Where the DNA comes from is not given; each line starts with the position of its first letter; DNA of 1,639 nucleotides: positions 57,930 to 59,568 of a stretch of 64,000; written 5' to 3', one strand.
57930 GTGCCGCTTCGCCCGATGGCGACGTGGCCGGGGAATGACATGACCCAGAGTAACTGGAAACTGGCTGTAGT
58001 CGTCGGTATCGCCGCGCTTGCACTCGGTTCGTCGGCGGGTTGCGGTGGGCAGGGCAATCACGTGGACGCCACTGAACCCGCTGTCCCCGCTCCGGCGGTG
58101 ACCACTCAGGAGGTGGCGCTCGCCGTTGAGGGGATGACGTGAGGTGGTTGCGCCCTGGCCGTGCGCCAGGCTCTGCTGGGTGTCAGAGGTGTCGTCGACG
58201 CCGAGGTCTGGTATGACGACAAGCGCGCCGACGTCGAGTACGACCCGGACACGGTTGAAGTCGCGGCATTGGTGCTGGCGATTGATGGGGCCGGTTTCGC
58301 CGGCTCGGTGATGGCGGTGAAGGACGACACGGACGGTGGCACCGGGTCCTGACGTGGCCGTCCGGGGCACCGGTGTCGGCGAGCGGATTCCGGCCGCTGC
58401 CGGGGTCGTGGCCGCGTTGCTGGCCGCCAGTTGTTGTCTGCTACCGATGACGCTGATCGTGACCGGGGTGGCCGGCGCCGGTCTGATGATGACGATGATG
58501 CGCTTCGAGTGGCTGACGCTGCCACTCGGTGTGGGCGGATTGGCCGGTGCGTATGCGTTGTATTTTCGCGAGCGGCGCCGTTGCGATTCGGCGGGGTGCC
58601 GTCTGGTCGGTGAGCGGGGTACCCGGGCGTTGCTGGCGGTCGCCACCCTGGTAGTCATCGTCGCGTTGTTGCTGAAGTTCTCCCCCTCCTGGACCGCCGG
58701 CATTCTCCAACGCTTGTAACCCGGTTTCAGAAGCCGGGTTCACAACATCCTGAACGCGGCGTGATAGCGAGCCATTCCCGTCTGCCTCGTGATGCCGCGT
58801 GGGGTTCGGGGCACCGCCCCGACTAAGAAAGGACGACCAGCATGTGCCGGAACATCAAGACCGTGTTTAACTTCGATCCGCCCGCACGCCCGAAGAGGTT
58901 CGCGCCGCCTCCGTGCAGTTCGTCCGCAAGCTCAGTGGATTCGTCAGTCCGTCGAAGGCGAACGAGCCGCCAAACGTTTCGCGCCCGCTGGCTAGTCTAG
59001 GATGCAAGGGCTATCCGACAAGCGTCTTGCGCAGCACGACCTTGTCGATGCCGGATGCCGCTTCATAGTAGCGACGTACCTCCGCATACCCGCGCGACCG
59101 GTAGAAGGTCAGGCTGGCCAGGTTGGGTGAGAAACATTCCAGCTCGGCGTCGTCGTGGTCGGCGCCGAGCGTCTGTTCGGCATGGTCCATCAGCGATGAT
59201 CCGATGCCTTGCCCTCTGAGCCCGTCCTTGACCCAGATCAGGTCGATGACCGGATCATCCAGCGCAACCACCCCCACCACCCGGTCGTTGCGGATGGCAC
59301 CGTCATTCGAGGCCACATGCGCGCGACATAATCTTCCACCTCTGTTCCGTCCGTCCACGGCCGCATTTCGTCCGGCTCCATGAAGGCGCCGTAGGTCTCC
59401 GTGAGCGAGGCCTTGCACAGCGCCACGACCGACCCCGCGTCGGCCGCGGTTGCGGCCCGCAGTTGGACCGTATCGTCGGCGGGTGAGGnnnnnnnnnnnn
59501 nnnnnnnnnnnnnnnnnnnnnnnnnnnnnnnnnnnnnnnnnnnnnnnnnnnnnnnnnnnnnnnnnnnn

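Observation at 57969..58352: In-frame TGA at the first cysteine of the GMTCxxC metal-binding loop of a MerP-like lipoprotein: candidate selenocysteine protein next to merT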

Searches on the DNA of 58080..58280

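Call 56: search_rna_families(source=window, start=58080, end=58280, threshold=evalue, max_evalue=10)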
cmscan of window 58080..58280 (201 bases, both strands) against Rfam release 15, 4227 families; matches with E-value up to 10: 4.
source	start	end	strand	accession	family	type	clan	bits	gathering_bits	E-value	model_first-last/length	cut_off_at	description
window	58142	58269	-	RF02208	WT1-AS_6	Gene; lncRNA;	-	19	80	4.1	1-121/121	no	WT1 antisense RNA conserved region 6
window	58130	58152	+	RF01124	sR36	Gene; snRNA; snoRNA; CD-box;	-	11.2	55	1.1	1-55/55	no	Small nucleolar RNA sR36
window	58089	58106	-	RF01129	sR44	Gene; snRNA; snoRNA; CD-box;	-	10.7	45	2.1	39-55/55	no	Small nucleolar RNA sR44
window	58120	58197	+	RF02136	HTT-AS1_3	Gene; lncRNA;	-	10.2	70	9.8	1-60/60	no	HTT antisense RNA 1 conserved region 3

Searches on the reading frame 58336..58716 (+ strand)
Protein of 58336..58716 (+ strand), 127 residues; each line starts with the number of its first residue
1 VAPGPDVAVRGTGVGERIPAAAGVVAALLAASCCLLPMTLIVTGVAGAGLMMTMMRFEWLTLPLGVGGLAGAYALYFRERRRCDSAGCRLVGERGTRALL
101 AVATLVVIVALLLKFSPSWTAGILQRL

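Call 7: search_protein_families(library=pfam, proteins=[window:58336-58716:+], max_evalue=0.01)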
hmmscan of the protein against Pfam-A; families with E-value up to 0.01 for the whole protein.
seq(127 aa): 1 family
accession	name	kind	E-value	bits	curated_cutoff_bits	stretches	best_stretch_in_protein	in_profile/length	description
PF02411.20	MerT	-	0.00042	20.8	32.9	1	17-99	8-93/116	MerT mercuric transport protein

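Call 8: search_protein_families(library=ncbifam, proteins=[window:58336-58716:+], max_evalue=0.01)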
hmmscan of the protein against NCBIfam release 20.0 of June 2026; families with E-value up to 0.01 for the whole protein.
seq(127 aa): 3 families
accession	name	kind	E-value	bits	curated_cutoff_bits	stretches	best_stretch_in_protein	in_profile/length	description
NF010314.2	PRK13751.2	equivalog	3.4e-07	30.4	150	1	17-113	8-108/116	mercuric ion transporter MerT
NF033556.1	MerTP_fusion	equivalog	0.00023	20.8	180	1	22-110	1-93/186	mercuric transport protein MerTP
NF033560.1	merT_RC607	exception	0.0068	16.8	130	0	16-51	2-37/97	mercuric transport protein MerT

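Call 50: find_homologous_proteins(query=window:58354-58716:+, max_evalue=0.001)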
Query seq(121 aa) (121 aa): 245 proteins with E <= 0.001 among 4991 candidates; the best 120 are listed.
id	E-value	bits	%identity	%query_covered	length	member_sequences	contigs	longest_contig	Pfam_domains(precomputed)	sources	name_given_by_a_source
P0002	1.2e-67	243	100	100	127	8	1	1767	-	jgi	-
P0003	4.8e-60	219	89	100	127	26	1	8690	-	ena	-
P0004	2.1e-59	217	89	100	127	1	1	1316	-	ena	-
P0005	3.6e-59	216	89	100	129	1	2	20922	-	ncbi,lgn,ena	-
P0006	4.4e-59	216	90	100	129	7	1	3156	-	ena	-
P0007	6.0e-57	209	88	93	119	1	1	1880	-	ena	-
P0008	6.7e-57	209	88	93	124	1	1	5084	-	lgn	-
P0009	3.3e-55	203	84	94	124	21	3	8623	-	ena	-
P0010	5.8e-53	196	79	100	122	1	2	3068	PF02411.21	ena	-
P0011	8.6e-53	195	79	100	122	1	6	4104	PF02411.21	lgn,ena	-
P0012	1.5e-52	195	84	93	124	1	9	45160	-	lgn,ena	-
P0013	2.3e-52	194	79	100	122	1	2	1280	-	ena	-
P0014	2.9e-52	194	79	100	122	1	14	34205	-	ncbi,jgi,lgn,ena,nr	ncbi:MAG: hypothetical protein DSY84_09365 [Candidatus Neomarinimicrobiota bacterium]|nr:MAG: hypoth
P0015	2.9e-52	194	79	100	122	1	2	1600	PF02411.21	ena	-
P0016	3.0e-52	194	79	100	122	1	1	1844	PF02411.21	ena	-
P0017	3.4e-52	193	79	100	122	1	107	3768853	-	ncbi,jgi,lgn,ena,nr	ncbi:MAG: hypothetical protein MK365_12970 [Vicinamibacterales bacterium]|jgi:mercuric ion transport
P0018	4.3e-52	193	79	100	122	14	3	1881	PF02411.21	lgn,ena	-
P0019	6.0e-52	193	78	98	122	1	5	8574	PF02411.21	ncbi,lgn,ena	-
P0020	6.6e-52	192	78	100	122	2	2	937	PF02411.21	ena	-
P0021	8.8e-52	192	79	100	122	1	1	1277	PF02411.21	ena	-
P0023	9.1e-52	192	79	100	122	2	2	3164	PF02411.21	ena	-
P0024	1.0e-51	192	83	93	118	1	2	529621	PF02411.21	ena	-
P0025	1.1e-51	192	78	100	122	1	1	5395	PF02411.21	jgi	-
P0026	1.2e-51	192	78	100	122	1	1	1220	PF02411.21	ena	-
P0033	3.4e-51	190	77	100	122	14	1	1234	PF02411.21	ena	-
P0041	1.6e-50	188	77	94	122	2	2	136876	PF02411.21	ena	-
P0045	4.5e-50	187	75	100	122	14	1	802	PF02411.21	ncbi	-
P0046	7.1e-50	186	77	96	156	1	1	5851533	-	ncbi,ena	-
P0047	7.4e-50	186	76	98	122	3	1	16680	PF02411.21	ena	-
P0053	5.5e-49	183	79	93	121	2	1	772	PF02411.21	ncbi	-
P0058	3.1e-48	181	76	98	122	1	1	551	PF02411.21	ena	-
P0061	4.1e-48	180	78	93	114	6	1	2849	PF02411.21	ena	-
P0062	5.2e-48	180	73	100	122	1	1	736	PF02411.21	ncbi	-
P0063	6.0e-48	180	76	98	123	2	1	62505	PF02411.21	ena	-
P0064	6.8e-48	180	77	92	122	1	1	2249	PF02411.21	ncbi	-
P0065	6.8e-48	180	73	98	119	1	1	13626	PF02411.21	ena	-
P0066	7.1e-48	180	73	98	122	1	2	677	PF02411.21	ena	-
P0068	1.4e-47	179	73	100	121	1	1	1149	PF02411.21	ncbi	-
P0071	6.1e-47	176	71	100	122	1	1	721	PF02411.21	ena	-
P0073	6.9e-47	176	77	96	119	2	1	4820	PF02411.21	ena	-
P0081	3.3e-46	174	73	93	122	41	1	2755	PF02411.21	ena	-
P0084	1.2e-45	172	74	92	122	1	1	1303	PF02411.21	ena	-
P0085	1.4e-45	172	74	96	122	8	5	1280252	PF02411.21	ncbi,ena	-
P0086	1.5e-45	172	73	92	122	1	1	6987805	-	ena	-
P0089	5.0e-45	170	71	98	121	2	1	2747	PF02411.21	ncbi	-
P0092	1.1e-44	169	70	93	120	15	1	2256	PF02411.21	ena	-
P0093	1.4e-44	169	72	93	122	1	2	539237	PF02411.21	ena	-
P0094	1.4e-44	169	73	95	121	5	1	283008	PF02411.21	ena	-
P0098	1.8e-44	169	73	93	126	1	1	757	PF02411.21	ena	-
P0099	3.3e-44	168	71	94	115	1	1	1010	PF02411.21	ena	-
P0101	3.7e-44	168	72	95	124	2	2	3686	PF02411.21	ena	-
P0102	6.9e-44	167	70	93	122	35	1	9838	PF02411.21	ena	-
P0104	1.1e-43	166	71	93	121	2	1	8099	PF02411.21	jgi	-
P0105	1.2e-43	166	68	93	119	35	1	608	PF02411.21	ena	-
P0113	8.9e-43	163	74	93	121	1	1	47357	PF02411.21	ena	-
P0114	2.0e-42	162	70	93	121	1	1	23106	PF02411.21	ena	-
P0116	2.2e-42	162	71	93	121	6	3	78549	PF02411.21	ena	-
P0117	3.3e-42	161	71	93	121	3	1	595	PF02411.21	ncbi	-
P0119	3.9e-42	161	68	93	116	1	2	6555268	PF02411.21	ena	-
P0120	4.1e-42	161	73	93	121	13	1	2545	PF02411.21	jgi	-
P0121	5.7e-42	160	65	94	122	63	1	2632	PF02411.21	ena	-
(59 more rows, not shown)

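Call 51: find_encoding_contigs(protein=P0017, flank=10000, max_places=4)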
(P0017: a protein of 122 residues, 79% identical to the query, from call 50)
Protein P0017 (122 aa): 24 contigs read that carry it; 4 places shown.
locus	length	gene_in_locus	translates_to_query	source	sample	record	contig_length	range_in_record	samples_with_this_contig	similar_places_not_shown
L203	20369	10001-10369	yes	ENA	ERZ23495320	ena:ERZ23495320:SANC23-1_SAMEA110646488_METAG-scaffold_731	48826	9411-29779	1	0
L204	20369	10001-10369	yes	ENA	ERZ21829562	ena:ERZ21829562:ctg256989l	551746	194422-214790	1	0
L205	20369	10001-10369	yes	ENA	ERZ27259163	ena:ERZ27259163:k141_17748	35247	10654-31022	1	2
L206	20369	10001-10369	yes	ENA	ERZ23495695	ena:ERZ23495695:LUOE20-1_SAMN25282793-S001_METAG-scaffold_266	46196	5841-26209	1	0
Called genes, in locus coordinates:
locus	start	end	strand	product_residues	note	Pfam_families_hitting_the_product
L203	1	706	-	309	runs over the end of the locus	-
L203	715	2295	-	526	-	PF00501:AMP-binding, PF13193:AMP-binding_C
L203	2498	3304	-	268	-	PF00106:adh_short, PF08659:KR (weak), PF13561:adh_short_C2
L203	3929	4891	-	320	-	PF04199:Cyclase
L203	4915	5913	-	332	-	PF00753:Lactamase_B, PF12706:Lactamase_B_2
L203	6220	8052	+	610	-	PF00009:GTP_EFTU, PF03144:GTP_EFTU_D2, PF22042:EF-G_D2, PF00679:EFG_C, PF21018:BipA_C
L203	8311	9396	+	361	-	PF01436:NHL (faint)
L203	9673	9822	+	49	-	-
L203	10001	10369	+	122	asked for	-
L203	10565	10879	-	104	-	-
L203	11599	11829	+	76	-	-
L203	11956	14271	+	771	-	PF13620:CarboxypepD_reg, PF13715:CarbopepD_reg_2, PF07715:Plug, PF00593:TonB_dep_Rec_b-barrel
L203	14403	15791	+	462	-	-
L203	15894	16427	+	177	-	-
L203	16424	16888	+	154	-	-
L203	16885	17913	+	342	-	PF02424:ApbE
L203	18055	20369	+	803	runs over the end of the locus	PF07626:PSD3, PF07637:PSD5, PF07631:PSD4, PF07627:PSCyt3, PF07624:PSD2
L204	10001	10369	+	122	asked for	-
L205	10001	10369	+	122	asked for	-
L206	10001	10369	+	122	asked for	-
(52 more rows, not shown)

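Call 59: find_encoding_contigs(protein=P0046, flank=3000, max_places=2)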
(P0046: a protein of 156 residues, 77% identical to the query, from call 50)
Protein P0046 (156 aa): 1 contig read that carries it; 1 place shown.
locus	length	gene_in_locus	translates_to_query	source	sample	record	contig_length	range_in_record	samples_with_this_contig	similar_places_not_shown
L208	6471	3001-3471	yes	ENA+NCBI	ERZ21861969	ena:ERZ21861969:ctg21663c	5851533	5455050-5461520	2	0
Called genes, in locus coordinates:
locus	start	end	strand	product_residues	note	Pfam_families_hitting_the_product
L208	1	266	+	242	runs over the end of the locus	-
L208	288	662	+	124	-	PF01909:NTP_transf_2, PF18765:Polbeta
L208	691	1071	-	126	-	-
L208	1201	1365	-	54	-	-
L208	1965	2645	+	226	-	PF13411:MerR_1 (weak), PF09278:MerR-DNA-bind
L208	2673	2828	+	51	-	-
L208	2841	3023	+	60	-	PF00403:HMA (weak)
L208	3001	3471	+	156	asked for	-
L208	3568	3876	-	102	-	PF07798:CCDC90-like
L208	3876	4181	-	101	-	-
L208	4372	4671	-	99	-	-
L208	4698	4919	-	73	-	-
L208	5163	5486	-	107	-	PF04255:DUF433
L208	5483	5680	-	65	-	-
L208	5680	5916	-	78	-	-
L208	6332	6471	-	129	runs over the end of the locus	PF04519:Bactofilin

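Call 60: find_encoding_contigs(protein=P0086, flank=3000, max_places=2)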
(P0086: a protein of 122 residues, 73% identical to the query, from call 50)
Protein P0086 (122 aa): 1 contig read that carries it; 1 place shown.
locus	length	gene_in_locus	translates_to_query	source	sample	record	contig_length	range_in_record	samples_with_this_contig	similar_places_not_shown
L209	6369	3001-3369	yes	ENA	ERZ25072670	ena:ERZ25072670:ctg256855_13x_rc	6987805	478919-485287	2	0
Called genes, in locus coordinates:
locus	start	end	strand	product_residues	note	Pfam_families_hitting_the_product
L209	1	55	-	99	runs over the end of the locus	PF05016:ParE_toxin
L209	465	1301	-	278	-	-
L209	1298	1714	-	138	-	PF03965:Penicillinase_R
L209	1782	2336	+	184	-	PF00376:MerR, PF13411:MerR_1, PF09278:MerR-DNA-bind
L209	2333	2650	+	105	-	-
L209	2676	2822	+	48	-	-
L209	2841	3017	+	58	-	PF00403:HMA (weak)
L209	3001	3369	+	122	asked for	-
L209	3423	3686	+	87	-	PF00462:Glutaredoxin (weak), PF13192:Thioredoxin_3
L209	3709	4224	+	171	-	PF08534:Redoxin, PF00578:AhpC-TSA, PF00085:Thioredoxin (weak), PF13905:Thioredoxin_8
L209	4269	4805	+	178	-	-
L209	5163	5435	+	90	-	-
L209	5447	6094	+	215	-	-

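Call 61: find_encoding_contigs(protein=P0119, flank=3000, max_places=2)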
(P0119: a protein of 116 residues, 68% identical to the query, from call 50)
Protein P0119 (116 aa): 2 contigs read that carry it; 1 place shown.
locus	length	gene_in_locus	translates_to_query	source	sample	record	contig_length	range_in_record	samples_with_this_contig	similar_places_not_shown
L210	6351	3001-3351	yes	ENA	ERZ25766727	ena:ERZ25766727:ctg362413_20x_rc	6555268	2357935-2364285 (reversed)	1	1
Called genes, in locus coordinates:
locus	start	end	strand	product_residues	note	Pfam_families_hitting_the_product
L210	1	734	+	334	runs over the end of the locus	PF12760:Zn_ribbon_IS1595 (faint), PF12762:DDE_Tnp_IS1595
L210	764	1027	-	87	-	-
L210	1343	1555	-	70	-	-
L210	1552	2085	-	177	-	PF00376:MerR, PF13411:MerR_1, PF09278:MerR-DNA-bind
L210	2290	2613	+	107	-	-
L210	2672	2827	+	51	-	-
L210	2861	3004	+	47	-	-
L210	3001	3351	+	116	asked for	PF02411:MerT (weak)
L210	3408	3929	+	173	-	PF07992:Pyr_redox_2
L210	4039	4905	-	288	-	PF00069:Pkinase, PF03109:ABC1, PF07714:PK_Tyr_Ser-Thr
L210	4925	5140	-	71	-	-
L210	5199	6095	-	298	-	-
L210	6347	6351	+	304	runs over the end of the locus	PF12760:Zn_ribbon_IS1595, PF12762:DDE_Tnp_IS1595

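Call 62: find_encoding_contigs(protein=P0121, flank=3000, max_places=2)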
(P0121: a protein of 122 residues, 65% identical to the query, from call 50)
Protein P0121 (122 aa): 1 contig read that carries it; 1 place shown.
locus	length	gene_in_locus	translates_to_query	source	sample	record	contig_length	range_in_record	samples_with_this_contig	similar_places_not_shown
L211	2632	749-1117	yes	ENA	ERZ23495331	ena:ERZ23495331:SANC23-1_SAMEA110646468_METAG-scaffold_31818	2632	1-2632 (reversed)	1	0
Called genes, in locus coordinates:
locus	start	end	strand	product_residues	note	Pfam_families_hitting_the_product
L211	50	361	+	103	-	-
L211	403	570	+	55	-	-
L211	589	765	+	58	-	-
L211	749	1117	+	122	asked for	PF02411:MerT (weak)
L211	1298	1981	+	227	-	-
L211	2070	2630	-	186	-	?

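Call 64: search_protein_families(library=ncbifam, proteins=[L209:2333-2650:+, L210:3408-3929:+, L209:1782-2336:+, L209:3423-3686:+], max_evalue=0.00001)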
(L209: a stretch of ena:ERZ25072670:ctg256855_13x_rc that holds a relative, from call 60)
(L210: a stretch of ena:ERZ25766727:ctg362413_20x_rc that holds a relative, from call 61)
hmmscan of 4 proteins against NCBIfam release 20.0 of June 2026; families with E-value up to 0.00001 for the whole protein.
L209:2333-2650:+ (105 aa): 1 family
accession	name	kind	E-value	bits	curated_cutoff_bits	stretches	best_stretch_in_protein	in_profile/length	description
NF049942.1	DF_fam_seleno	subfamily_domain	5.3e-28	96.9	70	1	3-98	1-96/96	DF family (seleno)protein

L210:3408-3929:+ (173 aa): 25 families
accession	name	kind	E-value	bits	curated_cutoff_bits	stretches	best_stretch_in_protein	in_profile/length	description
NF004776.0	PRK06116.1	equivalog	1.7e-30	106.4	480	1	4-162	3-162/450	glutathione-disulfide reductase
NF004992.0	PRK06370.1-4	equivalog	1.9e-28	99.1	629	1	3-153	2-154/459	FAD-containing oxidoreductase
TIGR01424.1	gluta_reduc_2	equivalog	3e-26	92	606.05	1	6-162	3-161/446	glutathione-disulfide reductase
TIGR01421.1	gluta_reduc_1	equivalog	1.2e-25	90.6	556.15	1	4-161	1-160/450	glutathione-disulfide reductase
TIGR01350.1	lipoamide_DH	equivalog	4.9e-24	84.9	408.8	1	6-161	2-164/461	dihydrolipoyl dehydrogenase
NF004991.0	PRK06370.1-3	subfamily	1.1e-23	83.6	620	1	3-153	33-186/509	FAD-containing oxidoreductase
TIGR02053.1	MerA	equivalog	2.6e-23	82.7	454.45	1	6-162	1-162/465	mercury(II) reductase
NF004990.0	PRK06370.1-1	equivalog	1.6e-22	79.8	842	1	4-150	3-151/459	FAD-containing oxidoreductase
NF004939.0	PRK06292.1-1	equivalog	1.5e-21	76.6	435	1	1-144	1-147/476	dihydrolipoyl dehydrogenase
NF004947.0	PRK06292.2-5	equivalog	3.8e-21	75.5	592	1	5-161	3-163/474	dihydrolipoyl dehydrogenase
NF005884.0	PRK07846.1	equivalog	2.2e-19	69.4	501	1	4-153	2-152/454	mycothione reductase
NF004945.0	PRK06292.2-3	equivalog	1.3e-18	67.2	494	1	5-158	3-156/457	dihydrolipoyl dehydrogenase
NF004943.0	PRK06292.2-1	equivalog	2.9e-18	65.9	432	1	5-161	3-161/456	dihydrolipoyl dehydrogenase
NF004946.0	PRK06292.2-4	subfamily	2.9e-17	62.6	634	1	5-154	3-160/487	dihydrolipoyl dehydrogenase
NF005572.0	PRK07251.1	equivalog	9.9e-17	60.7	537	1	5-162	3-146/438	FAD-containing oxidoreductase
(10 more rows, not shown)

L209:1782-2336:+ (184 aa): 14 families
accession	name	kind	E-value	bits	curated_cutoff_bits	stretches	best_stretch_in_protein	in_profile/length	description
NF007069.0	PRK09514.1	equivalog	5e-30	104.3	143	1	28-166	2-138/141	Zn(2+)-responsive transcriptional regulator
TIGR02051.1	MerR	equivalog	6.3e-28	97.5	150.85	1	29-158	1-124/124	mercury resistance transcriptional regulator MerR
TIGR02043.1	ZntR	equivalog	4.4e-27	94.8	167.95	1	28-159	2-131/131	Zn(2+)-responsive transcriptional regulator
TIGR02044.1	CueR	equivalog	1.5e-21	76.8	147.4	1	29-158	2-126/127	Cu(I)-responsive transcriptional regulator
TIGR02047.1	CadR-PbrR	equivalog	1.6e-21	76.7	151.45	1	29-146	2-118/127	Cd(II)/Pb(II)-responsive transcriptional regulator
NF010315.0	PRK13752.1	subfamily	2.4e-16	60.1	261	1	28-165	8-139/144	mercury resistance transcriptional regulator MerR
NF007590.0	PRK10227.1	equivalog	1.2e-11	44.9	244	1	30-165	3-133/135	Cu(I)-responsive transcriptional regulator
TIGR01950.1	SoxR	equivalog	1.6e-11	44.2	116.9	1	29-135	3-108/142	redox-sensitive transcriptional activator SoxR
NF047375.1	HeatShock_HspR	equivalog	1.6e-10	40.8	105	1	27-97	3-73/92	heat shock protein transcriptional repressor HspR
NF041849.1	trans_regNmlR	equivalog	2.1e-09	37.5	175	1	30-137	3-109/117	stress response transcriptional regulator NmlR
NF047377.1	heat_HspR_dupli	exception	3e-08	33.4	300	1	35-98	13-76/214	heat shock protein transcriptional repressor HspR, fused homodimer type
NF011617.0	PRK15043.1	equivalog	3.1e-08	33.2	417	1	28-117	4-93/243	HTH-type transcriptional regulator MlrA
NF053782.1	ChlnTransRegdde3219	equivalog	2.7e-07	30.4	450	1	27-127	6-103/278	choline utilization transcriptional activator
TIGR02054.1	MerD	equivalog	1.5e-06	28.7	103.65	1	26-133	2-106/120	mercuric resistance transcriptional repressor MerD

L209:3423-3686:+ (87 aa): 2 families
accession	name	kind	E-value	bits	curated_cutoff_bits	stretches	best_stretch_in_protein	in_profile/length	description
TIGR02187.2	PDO_seleno_TRX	equivalog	9.2e-07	28.4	185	1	8-62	23-79/209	protein disulfide oxidoreductase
TIGR00411.1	redox_disulf_1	equivalog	1.2e-06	28.5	92.75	1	6-64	3-63/82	MJ0307 family thioredoxin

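Call 65: search_protein_families(library=pfam, proteins=[L209:2333-2650:+], max_evalue=0.001)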
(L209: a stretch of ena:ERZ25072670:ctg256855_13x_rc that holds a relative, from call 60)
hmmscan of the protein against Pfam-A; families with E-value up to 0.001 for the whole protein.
L209:2333-2650:+ (105 aa): 0 families

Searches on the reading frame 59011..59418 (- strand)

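Call 7: search_protein_families(library=pfam, proteins=[window:59011-59418:-], max_evalue=0.01)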
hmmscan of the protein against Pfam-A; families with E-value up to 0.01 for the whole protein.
window:59011-59418:- (135 aa): 4 families
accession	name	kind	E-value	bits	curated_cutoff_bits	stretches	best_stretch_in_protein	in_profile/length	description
PF13673.13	Acetyltransf_10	-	5e-10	39.9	23.6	1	41-132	36-127/128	Acetyltransferase (GNAT) domain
PF00583.31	Acetyltransf_1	-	5.9e-10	39.9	20.7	1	41-111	38-116/116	Acetyltransferase (GNAT) family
PF13508.13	Acetyltransf_7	-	5e-09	36.9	27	1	36-112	8-83/84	Acetyltransferase (GNAT) domain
PF13880.12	Acetyltransf_13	-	0.0022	18.2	22.8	1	58-83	7-32/69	ESCO1/2 acetyl-transferase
